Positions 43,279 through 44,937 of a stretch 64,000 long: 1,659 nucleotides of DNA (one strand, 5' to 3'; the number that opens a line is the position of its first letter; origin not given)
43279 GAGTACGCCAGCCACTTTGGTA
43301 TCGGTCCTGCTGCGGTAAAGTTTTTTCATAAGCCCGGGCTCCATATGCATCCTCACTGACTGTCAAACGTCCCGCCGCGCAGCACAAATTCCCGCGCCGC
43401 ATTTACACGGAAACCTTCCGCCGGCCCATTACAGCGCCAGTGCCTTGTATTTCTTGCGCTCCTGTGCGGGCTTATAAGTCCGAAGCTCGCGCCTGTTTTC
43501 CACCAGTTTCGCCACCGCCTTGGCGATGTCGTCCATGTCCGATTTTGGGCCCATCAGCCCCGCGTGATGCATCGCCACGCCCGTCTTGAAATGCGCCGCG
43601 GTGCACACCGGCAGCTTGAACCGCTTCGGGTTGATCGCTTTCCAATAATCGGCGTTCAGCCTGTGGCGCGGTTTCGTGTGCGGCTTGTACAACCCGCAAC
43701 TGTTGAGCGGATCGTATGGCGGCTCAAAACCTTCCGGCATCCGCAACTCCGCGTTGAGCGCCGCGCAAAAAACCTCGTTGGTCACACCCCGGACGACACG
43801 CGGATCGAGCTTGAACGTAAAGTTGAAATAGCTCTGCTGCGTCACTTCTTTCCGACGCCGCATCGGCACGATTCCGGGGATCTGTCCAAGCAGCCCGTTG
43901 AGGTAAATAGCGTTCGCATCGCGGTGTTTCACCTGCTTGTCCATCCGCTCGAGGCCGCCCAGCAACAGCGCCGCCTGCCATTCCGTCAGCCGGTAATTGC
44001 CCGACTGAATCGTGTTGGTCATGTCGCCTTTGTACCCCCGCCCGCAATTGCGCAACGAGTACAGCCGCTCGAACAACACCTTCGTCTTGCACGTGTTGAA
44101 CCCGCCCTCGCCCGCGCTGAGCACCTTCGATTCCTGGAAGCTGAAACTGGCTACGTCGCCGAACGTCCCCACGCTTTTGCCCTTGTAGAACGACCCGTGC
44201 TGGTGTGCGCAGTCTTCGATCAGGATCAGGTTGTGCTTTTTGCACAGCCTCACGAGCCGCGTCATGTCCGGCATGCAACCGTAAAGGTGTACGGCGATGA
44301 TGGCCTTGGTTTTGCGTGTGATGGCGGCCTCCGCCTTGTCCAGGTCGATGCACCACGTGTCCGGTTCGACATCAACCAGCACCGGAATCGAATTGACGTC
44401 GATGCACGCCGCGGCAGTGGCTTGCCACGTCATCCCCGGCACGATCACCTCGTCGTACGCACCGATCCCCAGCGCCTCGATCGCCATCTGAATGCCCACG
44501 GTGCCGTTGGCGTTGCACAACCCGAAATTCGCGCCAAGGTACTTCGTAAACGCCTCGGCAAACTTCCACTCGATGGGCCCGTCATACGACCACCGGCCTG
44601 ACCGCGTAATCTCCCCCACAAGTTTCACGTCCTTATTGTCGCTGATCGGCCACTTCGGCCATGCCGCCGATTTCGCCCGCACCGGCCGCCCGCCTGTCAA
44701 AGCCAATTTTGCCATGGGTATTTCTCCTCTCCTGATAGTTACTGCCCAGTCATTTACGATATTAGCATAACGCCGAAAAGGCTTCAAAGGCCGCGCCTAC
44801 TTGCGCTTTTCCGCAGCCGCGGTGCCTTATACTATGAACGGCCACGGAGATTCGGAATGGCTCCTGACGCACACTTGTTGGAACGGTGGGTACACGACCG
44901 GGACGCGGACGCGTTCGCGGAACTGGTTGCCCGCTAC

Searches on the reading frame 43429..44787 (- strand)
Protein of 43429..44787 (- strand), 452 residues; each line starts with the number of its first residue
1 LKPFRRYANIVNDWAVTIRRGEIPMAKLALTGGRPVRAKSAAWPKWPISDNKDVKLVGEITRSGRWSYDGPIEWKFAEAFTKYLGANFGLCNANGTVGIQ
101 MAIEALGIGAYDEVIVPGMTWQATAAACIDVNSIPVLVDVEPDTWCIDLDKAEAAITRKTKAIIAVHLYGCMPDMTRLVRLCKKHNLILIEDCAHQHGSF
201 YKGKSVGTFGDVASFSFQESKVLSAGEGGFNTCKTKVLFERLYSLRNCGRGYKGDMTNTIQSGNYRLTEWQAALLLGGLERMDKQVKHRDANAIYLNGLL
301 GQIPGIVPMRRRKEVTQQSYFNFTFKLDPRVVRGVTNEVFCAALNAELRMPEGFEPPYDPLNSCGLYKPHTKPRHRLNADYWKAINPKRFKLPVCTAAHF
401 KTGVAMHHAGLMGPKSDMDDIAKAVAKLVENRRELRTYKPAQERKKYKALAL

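Call 84: search_protein_families(library=pfam, proteins=[window:43429-44787:-], max_evalue=0.00001)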
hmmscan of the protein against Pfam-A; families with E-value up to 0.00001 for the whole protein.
window:43429-44787:- (452 aa): 2 families
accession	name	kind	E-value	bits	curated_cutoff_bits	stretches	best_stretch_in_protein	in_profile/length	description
PF01041.23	DegT_DnrJ_EryC1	-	8.7e-82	275.6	19.8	1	50-346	4-298/360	DegT/DnrJ/EryC1/StrS aminotransferase family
PF00155.27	Aminotran_1_2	-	7.3e-08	32.4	19.7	1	75-201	46-194/361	Aminotransferase class I and II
